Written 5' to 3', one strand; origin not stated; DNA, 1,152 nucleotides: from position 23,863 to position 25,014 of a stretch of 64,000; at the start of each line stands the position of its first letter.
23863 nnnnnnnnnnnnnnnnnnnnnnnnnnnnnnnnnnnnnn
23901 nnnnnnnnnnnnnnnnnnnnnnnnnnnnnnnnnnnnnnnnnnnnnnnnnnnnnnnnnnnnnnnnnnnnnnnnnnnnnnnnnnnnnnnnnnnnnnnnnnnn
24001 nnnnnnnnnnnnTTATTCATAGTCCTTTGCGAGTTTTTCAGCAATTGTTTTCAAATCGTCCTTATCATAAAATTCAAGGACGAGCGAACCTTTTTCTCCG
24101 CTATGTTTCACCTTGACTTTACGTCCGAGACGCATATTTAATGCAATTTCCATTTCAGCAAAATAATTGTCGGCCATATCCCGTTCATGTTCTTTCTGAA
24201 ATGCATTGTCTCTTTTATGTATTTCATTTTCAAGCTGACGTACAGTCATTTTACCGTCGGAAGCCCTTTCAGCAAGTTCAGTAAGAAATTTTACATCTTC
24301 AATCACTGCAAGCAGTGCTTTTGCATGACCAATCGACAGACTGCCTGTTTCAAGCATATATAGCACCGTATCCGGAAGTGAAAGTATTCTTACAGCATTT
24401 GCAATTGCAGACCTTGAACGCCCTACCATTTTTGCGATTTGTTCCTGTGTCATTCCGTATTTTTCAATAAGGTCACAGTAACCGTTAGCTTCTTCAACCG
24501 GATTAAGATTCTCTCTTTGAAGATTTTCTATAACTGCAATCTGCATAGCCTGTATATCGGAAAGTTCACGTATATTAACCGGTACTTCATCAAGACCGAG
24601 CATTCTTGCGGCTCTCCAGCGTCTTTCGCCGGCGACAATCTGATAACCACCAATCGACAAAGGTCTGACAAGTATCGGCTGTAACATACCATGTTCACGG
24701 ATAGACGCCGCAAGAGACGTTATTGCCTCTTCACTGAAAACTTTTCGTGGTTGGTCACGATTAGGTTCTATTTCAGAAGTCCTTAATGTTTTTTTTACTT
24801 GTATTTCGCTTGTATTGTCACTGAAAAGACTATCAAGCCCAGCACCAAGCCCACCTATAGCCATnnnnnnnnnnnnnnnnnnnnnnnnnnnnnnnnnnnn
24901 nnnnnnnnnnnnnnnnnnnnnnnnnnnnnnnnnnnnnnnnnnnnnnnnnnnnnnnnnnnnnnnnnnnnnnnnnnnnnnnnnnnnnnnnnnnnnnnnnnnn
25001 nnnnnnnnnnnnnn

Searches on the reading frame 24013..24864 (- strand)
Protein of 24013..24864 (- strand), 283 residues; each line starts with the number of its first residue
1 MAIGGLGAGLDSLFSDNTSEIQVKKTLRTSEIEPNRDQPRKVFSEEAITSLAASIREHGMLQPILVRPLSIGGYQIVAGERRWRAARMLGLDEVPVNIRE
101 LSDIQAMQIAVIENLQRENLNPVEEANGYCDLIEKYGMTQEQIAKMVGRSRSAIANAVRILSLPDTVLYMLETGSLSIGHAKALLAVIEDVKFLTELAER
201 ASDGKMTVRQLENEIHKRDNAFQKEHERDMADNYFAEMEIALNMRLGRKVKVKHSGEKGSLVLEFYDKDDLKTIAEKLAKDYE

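Call 7: search_protein_families(library=pfam, proteins=[window:24013-24864:-])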
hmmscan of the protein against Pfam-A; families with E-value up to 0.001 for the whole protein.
window:24013-24864:- (283 aa): 5 families
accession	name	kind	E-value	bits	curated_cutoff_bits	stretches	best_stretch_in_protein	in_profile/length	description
PF02195.25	ParB_N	-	4.2e-34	116.9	26.3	1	26-116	5-95/95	ParB N-terminal domain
PF17762.8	HTH_ParB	-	5.5e-31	107.2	22.6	1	118-218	1-100/102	ParB HTH domain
PF23552.2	ParB_C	-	8.5e-06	25.6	23.8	1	236-278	6-49/50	ParB dimerisation domain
PF08535.16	KorB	-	0.0003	21.1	22.3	0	137-201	3-55/89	KorB domain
PF04545.22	Sigma70_r4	-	0.00041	20.2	24.1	0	136-154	19-37/50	Sigma-70, region 4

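Call 17: find_encoding_contigs(protein=window:24013-24864:-, flank=6000, max_places=8)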
Protein window:24013-24864:- (283 aa): 3 contigs read that carry it; 1 place shown.
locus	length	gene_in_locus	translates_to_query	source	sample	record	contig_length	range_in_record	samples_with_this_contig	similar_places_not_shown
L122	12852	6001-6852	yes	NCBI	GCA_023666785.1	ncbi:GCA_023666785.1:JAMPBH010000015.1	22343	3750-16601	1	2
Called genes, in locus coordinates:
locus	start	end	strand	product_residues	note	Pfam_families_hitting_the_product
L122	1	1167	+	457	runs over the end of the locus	PF10396:TrmE_N, PF12631:MnmE_helical, PF01926:MMR_HSR1, PF02421:FeoB_N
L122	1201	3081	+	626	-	PF01134:GIDA, PF07992:Pyr_redox_2, PF12831:FAD_oxidored, PF13738:Pyr_redox_3 (faint), PF21680:GIDA_C_1st, PF13932:SAM_GIDA_C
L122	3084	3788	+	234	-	PF02527:GidB, PF13847:Methyltransf_31 (weak)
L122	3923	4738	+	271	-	PF02195:ParB_N, PF17762:HTH_ParB, PF20432:Xre-like-HTH (faint)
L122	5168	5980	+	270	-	PF00142:Fer4_NifH, PF01656:CbiA, PF02374:ArsA_ATPase (weak), PF06564:CBP_BcsQ (weak), PF09140:MipZ, PF10609:ParA, PF13614:AAA_31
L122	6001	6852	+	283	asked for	PF02195:ParB_N, PF17762:HTH_ParB, PF23552:ParB_C (weak)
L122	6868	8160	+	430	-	PF02403:Seryl_tRNA_N, PF00587:tRNA-synt_2b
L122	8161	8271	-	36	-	PF12664:DUF3789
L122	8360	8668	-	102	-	PF00085:Thioredoxin, PF14595:Thioredoxin_9 (weak), PF13905:Thioredoxin_8 (faint)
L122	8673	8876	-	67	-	PF02943:FeThRed_B (faint)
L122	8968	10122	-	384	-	PF00753:Lactamase_B (weak), PF19583:ODP, PF12724:Flavodoxin_5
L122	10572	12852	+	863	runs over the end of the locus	PF00690:Cation_ATPase_N, PF00122:E1-E2_ATPase, PF00702:Hydrolase, PF13246:Cation_ATPase, PF08282:Hydrolase_3 (faint), PF00689:Cation_ATPase_C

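Call 37: search_protein_families(library=ncbifam, proteins=[window:24013-24864:-])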
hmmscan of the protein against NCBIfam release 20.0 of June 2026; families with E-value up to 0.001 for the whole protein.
window:24013-24864:- (283 aa): 6 families
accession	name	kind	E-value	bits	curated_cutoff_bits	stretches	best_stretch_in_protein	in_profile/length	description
TIGR04285.1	nucleoid_noc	exception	4.3e-66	222.9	315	1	26-245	4-222/255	nucleoid occlusion protein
TIGR00180.1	parB_part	domain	7.5e-55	185.6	58.45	1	25-198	6-182/186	ParB/RepB/Spo0J family partition protein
TIGR03734.1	PRTRC_parB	hypoth_equivalog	5.4e-36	124.3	278.6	1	38-219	7-190/555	PRTRC system ParB family protein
TIGR03454.1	partition_RepB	equivalog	2.4e-19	69.9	201.5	1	27-167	67-208/325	plasmid partitioning protein RepB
NF010406.0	PRK13832.1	subfamily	2e-14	53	640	1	32-154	12-136/578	plasmid partitioning protein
NF010440.0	PRK13866.1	equivalog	3.1e-11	43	522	1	47-143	89-185/336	plasmid partitioning protein RepB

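Call 38: search_solved_structures(query=window:24013-24864:-, show_alignments=3, max_evalue=1e-10)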
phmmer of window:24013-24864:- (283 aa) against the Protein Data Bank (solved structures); distinct sequences matched with E-value up to 1e-10: 13.
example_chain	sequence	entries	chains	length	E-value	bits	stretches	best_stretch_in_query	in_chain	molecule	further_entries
1vz0_A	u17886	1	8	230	7.5e-53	182.9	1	4-212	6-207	Chromosome-partitioning protein Spo0J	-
7bnk_A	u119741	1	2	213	1.4e-52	182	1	30-223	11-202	ParB family protein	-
7o0n_A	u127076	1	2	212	9.4e-52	179.3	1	30-223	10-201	ParB family protein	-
7bnr_A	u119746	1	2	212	9.5e-52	179.3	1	30-223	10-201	ParB family protein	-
6t1f_A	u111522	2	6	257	2.9e-49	171.1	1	32-220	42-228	Chromosome-partitioning protein ParB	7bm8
6sdk_A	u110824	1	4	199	6.1e-49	170.1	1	26-216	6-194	Stage 0 sporulation protein J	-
7ng0_A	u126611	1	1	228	8e-46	159.8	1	29-223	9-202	Nucleoid occlusion protein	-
7nfu_A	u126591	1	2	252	1.6e-45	158.9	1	26-223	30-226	Nucleoid occlusion protein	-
7ol9_A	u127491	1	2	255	6.1e-41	143.9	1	27-217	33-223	Nucleoid occlusion protein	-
4umk_A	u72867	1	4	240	3.7e-38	134.7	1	27-213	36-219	PROBABLE CHROMOSOME-PARTITIONING PROTEIN PARB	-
6s6h_A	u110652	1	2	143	3.3e-21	79.2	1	106-220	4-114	Chromosome-partitioning protein ParB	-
6y93_A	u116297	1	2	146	8e-17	64.9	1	107-217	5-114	Nucleoid occlusion protein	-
8qa8_A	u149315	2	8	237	2.1e-12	50.4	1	34-176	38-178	Transcriptional repressor protein KorB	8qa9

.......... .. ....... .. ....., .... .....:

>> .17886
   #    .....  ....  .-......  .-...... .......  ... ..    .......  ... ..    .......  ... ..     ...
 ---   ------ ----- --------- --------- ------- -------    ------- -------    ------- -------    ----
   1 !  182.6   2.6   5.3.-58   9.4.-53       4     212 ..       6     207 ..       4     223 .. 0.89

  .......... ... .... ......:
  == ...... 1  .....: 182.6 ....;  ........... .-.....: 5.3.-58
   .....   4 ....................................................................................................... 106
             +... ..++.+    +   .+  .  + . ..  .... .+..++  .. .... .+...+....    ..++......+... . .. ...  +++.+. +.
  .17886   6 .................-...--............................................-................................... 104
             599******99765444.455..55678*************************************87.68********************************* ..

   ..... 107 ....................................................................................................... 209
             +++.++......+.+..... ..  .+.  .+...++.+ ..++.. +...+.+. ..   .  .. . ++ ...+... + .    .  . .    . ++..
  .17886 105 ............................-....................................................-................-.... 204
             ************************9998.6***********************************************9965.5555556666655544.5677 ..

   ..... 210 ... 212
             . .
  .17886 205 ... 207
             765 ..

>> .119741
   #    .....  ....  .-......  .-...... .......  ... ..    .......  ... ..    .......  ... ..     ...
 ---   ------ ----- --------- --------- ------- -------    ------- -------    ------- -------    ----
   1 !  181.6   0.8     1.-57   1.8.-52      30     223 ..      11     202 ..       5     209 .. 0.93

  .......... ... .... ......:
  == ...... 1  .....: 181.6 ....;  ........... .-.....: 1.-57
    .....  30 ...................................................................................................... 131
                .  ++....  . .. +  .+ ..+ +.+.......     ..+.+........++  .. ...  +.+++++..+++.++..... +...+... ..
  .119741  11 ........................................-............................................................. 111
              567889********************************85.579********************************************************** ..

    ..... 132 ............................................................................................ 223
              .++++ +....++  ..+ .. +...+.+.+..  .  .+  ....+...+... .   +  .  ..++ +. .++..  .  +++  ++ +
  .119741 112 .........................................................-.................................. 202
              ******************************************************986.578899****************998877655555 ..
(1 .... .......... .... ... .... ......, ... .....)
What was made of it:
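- On sopC-type plasmid centromere: The binder is a chromosomal-type ParB (call 38).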

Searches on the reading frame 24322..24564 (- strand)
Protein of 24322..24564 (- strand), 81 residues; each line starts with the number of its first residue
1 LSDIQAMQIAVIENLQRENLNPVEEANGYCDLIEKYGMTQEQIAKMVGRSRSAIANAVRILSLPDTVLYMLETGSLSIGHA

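Call 44: search_solved_structures(query=window:24322-24564:-, show_alignments=5, max_evalue=0.00001)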
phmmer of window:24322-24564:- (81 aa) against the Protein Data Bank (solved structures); distinct sequences matched with E-value up to 0.00001: 12.
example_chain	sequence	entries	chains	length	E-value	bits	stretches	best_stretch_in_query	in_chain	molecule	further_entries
7o0n_A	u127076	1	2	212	3.6e-23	84.1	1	2-81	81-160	ParB family protein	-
7bnk_A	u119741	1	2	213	4e-23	84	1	2-81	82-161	ParB family protein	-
7bnr_A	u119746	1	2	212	4e-23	84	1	2-81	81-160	ParB family protein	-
1vz0_A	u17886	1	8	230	3.4e-22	81.1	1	1-81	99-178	Chromosome-partitioning protein Spo0J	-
6sdk_A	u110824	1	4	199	3e-19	71.8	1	2-80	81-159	Stage 0 sporulation protein J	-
6t1f_A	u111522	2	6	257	1.1e-18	69.9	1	1-81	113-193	Chromosome-partitioning protein ParB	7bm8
6s6h_A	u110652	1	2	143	3.5e-18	68.4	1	6-81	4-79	Chromosome-partitioning protein ParB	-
4umk_A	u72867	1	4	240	8.5e-16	60.8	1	7-81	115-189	PROBABLE CHROMOSOME-PARTITIONING PROTEIN PARB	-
7ng0_A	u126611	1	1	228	9.8e-16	60.6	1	1-71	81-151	Nucleoid occlusion protein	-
7nfu_A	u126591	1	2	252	1.3e-15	60.2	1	1-71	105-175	Nucleoid occlusion protein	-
7ol9_A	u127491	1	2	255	1e-14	57.4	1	2-69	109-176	Nucleoid occlusion protein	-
6y93_A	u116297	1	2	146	1.7e-14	56.7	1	7-70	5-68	Nucleoid occlusion protein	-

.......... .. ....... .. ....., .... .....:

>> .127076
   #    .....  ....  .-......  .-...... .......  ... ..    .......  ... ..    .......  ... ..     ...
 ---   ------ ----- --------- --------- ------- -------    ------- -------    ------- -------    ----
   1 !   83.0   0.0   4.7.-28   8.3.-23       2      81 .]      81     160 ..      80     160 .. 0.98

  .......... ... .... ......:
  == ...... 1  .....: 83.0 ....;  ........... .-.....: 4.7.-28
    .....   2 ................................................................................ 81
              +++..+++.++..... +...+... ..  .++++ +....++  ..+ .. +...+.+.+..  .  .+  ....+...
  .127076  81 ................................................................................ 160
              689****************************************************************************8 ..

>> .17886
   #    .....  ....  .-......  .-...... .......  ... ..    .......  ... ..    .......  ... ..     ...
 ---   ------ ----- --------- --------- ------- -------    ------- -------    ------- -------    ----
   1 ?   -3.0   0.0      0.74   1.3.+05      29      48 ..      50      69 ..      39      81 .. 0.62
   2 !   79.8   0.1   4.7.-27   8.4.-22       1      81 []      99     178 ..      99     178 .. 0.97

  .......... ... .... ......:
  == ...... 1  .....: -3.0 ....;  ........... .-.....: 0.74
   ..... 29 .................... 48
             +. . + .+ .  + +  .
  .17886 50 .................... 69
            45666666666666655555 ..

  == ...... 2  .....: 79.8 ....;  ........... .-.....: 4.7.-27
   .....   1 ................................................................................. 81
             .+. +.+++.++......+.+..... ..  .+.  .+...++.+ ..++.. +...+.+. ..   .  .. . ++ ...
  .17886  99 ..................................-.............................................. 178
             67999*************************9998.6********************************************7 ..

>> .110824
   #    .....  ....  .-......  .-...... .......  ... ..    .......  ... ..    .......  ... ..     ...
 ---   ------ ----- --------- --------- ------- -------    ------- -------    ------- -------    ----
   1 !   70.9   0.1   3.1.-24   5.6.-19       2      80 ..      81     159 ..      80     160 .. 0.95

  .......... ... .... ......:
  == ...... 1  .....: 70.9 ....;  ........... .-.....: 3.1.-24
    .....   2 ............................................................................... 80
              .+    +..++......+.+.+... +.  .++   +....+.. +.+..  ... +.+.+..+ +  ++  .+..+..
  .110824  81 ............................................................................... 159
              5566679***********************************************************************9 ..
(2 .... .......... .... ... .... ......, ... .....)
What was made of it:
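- It aligns over about 190-210 residues with the solved T. thermophilus and M. xanthus ParB chains (residue alignments in call 38) and matches the C. crescentus and B. subtilis chains over similar spans (table in call 38; B. subtilis DNA-binding segment aligned in call 44).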
